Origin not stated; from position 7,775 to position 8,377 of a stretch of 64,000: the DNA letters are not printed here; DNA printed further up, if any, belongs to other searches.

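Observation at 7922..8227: Left-end orphan gene facing the attL-like junction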

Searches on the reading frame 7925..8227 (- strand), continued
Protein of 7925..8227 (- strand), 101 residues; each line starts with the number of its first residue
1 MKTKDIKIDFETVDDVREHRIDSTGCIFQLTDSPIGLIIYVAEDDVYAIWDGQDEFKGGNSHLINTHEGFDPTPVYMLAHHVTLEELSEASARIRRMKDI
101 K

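Call 45: search_protein_families(library=pfam, alignment_id=A1, max_evalue=10)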
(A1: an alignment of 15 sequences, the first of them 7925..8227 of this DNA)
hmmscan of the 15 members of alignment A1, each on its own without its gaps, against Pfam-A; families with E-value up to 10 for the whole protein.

A. member 1, window:7925-8227:- (101 aa): 0 families

B. families by the number of members that match (of 15 scanned): 2 families
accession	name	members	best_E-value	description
PF04491.17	Pox_T4_N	6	0.036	Poxvirus T4 protein, N terminus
PF19703.4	DUF6201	1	0.2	Family of unknown function (DUF6201)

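Call 54: predict_structure(alignment_id=A3)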
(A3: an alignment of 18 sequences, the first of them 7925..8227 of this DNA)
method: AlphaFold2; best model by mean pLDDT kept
length: 101 residues; sequences in the alignment: 18
mean_pLDDT: 82.8   pTM: 0.75
mean pLDDT of the five models: 82.8, 80.9, 79.8, 78.0, 76.0
residues with pLDDT >= 90: 40; 70-90: 45; 50-70: 11; < 50: 5
segments of 3 or more residues with pLDDT < 50: 1-5
pLDDT, mean of each block of 10 residues (from residue 1): 57 89 92 87 92 87 71 86 91 79 51
secondary structure, 60 per line:
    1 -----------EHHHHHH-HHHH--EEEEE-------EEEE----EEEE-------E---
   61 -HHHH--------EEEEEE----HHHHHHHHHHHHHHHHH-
elements in order: H13-18 H20-23 E26-30 E38-41 E46-49 H62-65 E74-79 H84-100

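Call 71: search_protein_families(library=phrogs, proteins=[L007:7611-7922:+, L010:4891-5133:+, L011:7507-7776:+, L011:7782-7994:+, L003:5269-5586:+, L003:4802-4978:+, L003:4418-4726:+, L003:5001-5264:+], max_evalue=0.01)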
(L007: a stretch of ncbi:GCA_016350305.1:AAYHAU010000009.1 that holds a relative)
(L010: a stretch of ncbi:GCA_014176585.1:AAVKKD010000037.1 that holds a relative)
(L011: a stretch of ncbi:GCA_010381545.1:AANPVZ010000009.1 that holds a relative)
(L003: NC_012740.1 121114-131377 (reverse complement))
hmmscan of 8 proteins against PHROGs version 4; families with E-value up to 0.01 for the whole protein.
L007:7611-7922:+ (104 aa): 1 family
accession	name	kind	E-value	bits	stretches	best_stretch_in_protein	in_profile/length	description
phrog_14909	-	head and packaging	0.00059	20.9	1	25-72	60-107/116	virion structural protein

L010:4891-5133:+ (81 aa): 0 families

L011:7507-7776:+ (90 aa): 0 families

L011:7782-7994:+ (71 aa): 0 families

L003:5269-5586:+ (106 aa): 2 families
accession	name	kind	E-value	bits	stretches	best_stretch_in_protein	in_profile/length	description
phrog_16486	-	unknown function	1.7e-72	241.5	1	1-106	1-106/106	-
phrog_17255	-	unknown function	0.01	17.1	0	5-87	3-80/92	-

L003:4802-4978:+ (59 aa): 1 family
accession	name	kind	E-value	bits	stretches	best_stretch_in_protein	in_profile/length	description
phrog_14803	-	unknown function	1.7e-44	150.7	1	1-59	1-59/59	-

L003:4418-4726:+ (103 aa): 2 families
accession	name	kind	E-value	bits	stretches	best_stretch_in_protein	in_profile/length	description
phrog_7474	-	unknown function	3.8e-43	146.9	1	1-103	1-95/100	-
phrog_11580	-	unknown function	0.0094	17.1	0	18-53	16-51/81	-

L003:5001-5264:+ (88 aa): 0 families

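Call 72: search_protein_families(library=pfam, proteins=[L007:7611-7922:+, L010:4891-5133:+, L011:7507-7776:+, L011:7782-7994:+, L003:5269-5586:+, L003:4802-4978:+, L003:4418-4726:+, L003:5001-5264:+], max_evalue=0.01)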
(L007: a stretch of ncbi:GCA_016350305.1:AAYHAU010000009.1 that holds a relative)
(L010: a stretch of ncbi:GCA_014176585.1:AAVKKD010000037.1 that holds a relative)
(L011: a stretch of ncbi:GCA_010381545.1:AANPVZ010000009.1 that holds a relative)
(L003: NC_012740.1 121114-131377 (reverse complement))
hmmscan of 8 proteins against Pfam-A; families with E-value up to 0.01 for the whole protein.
L007:7611-7922:+ (104 aa): 1 family
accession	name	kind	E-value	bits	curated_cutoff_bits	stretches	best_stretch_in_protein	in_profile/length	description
PF06005.17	ZapB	-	0.0029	18.5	31.5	1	28-71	14-57/71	Cell division protein ZapB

L010:4891-5133:+ (81 aa): 0 families

L011:7507-7776:+ (90 aa): 0 families

L011:7782-7994:+ (71 aa): 0 families

L003:5269-5586:+ (106 aa): 0 families

L003:4802-4978:+ (59 aa): 0 families

L003:4418-4726:+ (103 aa): 0 families

L003:5001-5264:+ (88 aa): 0 families

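Call 74: find_related_loci(query=A3, collection=viral_contigs, flank=6000)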
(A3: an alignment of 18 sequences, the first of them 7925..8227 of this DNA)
Query A3 (101 aa) in viral_contigs; peptide patterns used: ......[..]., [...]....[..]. (x = any residue, [..] = any of these).
53 stretches matched a pattern; 9 encode a relative of the query (tblastn E <= 1e-3); 9 distinct loci.
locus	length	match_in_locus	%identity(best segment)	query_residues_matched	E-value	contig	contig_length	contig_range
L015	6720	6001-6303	95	1-101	1e-63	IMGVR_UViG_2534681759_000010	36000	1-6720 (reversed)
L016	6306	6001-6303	94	1-101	4e-63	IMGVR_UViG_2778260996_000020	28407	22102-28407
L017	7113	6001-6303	94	1-101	4e-63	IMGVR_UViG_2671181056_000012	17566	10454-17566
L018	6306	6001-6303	94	1-101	4e-63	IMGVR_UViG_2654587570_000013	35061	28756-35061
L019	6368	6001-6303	93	1-101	7e-63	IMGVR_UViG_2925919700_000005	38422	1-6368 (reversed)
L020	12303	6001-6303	93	1-101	7e-63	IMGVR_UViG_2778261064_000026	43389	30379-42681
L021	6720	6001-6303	92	1-101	2e-62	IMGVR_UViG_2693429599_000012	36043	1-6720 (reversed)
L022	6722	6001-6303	92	1-101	2e-60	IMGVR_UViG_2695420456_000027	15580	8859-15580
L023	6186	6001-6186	94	1-62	2e-35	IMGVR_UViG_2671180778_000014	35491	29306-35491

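Call 75: list_cluster_members(proteins=[L003:5001-5264:+, P0018, window:7925-8227:-, P0001])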
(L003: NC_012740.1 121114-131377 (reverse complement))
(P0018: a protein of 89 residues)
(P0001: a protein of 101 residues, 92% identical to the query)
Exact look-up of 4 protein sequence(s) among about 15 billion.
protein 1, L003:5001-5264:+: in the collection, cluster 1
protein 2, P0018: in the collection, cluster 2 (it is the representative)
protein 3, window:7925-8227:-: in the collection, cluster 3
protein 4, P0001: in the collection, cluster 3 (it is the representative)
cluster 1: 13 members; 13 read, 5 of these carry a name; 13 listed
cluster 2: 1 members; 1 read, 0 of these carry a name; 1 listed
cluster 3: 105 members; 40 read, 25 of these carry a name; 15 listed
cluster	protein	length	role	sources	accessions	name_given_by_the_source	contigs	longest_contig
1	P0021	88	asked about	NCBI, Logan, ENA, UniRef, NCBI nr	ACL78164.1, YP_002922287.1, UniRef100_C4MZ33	Hypothetical protein EpJSE_00215 [Escherichia phage JSE] | Uncharacterized protein n=1 Tax=Escherichia phage JSE TaxID=576789 RepID=C4MZ33_9CAUD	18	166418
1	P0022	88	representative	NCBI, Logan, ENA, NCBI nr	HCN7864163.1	TPA: hypothetical protein N6384_004519 [Escherichia coli] | hypothetical protein [Escherichia coli]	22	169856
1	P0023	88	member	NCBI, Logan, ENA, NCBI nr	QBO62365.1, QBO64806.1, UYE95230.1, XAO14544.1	hypothetical protein G2248_00210 [Escherichia phage vB_EcoM_G2248]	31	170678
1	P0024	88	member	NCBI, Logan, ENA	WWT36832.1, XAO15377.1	hypothetical protein [Escherichia phage UPWr_E1]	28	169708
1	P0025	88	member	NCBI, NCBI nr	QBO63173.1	hypothetical protein G2494_00212 [Escherichia phage vB_EcoM_G2494]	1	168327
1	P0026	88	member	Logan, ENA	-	-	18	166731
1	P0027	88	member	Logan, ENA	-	-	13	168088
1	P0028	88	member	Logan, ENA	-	-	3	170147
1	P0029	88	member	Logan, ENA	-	-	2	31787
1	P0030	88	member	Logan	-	-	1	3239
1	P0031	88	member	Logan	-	-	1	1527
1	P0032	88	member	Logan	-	-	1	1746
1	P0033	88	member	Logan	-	-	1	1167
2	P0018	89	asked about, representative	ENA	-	-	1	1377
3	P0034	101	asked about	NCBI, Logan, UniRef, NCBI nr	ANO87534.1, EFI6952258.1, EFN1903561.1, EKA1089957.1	hypothetical protein [Escherichia coli] | Uncharacterized protein n=1 Tax=Escherichia coli TaxID=562 RepID=A0AAI9FE29_ECOLX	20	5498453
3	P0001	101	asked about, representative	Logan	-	-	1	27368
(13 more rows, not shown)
